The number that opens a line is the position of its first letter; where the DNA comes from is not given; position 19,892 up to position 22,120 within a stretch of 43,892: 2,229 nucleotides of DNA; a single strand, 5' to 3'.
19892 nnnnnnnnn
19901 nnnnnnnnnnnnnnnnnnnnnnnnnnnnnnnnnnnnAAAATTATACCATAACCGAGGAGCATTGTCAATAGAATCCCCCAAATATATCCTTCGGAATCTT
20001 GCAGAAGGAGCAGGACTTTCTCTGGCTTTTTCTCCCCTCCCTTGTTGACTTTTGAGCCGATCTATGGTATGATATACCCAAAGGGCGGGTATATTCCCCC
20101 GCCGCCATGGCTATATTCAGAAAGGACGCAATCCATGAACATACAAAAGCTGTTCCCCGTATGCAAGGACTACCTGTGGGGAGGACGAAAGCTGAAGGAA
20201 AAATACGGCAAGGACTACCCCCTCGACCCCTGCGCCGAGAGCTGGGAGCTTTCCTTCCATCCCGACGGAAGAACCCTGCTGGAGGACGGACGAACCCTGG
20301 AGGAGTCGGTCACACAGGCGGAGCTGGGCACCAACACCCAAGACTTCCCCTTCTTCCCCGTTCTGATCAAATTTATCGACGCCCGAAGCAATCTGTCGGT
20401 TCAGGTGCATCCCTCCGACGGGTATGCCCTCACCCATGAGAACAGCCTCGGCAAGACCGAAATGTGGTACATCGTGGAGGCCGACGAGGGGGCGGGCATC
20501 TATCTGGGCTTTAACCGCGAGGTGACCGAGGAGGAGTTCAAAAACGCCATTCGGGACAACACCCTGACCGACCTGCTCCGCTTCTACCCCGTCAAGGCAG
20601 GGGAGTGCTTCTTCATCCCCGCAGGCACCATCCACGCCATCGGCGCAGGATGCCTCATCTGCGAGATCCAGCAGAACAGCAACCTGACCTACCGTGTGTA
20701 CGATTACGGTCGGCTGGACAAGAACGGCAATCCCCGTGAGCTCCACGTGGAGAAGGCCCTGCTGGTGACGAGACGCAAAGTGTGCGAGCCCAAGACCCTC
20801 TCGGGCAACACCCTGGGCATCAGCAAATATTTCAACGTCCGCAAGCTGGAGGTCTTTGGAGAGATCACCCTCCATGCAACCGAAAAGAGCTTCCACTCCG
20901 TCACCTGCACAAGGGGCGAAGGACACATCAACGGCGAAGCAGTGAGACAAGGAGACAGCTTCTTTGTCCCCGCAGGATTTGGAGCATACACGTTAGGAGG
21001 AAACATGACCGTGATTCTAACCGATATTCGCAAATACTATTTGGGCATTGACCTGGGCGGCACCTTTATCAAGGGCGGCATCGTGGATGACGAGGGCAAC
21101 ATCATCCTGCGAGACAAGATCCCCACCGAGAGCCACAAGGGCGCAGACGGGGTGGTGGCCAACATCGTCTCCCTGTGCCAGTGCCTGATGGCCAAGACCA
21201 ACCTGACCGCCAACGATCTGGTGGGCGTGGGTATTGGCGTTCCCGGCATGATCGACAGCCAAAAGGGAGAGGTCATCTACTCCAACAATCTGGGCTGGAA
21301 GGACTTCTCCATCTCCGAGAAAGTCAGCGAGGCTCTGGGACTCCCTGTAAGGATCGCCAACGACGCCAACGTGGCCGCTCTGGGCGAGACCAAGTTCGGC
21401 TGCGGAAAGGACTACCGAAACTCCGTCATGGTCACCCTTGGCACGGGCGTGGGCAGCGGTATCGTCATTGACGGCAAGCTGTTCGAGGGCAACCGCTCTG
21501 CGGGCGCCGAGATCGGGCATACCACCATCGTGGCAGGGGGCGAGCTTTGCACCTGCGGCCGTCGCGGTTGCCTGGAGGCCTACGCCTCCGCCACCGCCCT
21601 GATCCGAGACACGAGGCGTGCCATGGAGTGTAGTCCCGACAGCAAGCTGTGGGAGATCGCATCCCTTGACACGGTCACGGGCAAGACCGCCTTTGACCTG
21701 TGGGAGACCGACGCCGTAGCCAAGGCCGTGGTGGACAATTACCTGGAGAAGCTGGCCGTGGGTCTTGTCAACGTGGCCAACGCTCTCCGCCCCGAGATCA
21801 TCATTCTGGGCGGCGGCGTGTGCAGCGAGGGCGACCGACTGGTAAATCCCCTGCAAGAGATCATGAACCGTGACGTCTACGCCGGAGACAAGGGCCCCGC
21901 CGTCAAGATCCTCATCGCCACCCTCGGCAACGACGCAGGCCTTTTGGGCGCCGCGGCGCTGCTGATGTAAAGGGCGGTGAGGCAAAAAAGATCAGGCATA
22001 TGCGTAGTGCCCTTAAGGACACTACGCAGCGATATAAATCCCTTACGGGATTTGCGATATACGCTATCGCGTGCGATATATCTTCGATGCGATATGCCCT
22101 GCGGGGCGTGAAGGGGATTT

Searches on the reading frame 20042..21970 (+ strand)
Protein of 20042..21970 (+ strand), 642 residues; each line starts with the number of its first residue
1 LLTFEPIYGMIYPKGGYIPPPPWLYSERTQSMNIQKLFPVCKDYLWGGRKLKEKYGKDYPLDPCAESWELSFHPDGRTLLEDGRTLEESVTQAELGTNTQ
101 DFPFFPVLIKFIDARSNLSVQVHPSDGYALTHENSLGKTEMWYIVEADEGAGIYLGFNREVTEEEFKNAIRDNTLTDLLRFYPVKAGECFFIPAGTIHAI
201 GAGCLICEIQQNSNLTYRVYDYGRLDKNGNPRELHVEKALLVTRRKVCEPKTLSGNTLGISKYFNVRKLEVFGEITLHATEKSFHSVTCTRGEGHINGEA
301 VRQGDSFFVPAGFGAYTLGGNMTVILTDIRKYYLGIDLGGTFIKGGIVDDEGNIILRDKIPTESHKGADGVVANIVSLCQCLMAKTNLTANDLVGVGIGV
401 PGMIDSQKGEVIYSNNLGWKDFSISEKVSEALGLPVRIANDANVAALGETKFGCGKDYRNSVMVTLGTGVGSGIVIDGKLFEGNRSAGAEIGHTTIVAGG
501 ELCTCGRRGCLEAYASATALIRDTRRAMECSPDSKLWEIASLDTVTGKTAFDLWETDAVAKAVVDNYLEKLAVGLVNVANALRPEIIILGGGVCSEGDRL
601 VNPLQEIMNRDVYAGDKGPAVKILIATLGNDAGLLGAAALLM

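Call 6: search_protein_families(library=pfam, proteins=[window:20042-21970:+], max_evalue=0.01)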
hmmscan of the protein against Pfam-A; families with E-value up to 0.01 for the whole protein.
window:20042-21970:+ (642 aa): 6 families
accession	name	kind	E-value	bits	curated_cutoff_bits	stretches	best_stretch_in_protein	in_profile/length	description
PF00480.26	ROK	-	1.6e-72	244.9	22.9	1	333-641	1-291/294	ROK family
PF21621.3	MPI_cupin_dom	-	1.8e-12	47.5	27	1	260-326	7-76/79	Mannose-6-phosphate isomerase, cupin domain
PF20511.4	PMI_typeI_cat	-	1.4e-08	35.4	22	1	34-126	1-104/143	Phosphomannose isomerase type I, catalytic domain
PF07883.17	Cupin_2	-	0.00058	20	27.2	0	182-200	38-56/70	Cupin domain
PF00370.27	FGGY_N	-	0.0014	18.8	28.8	1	332-386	1-56/245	FGGY family of carbohydrate kinases, N-terminal domain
PF01869.26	BcrAD_BadFG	-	0.0016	18.5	31.5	1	334-407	1-76/271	BadF/BadG/BcrA/BcrD ATPase family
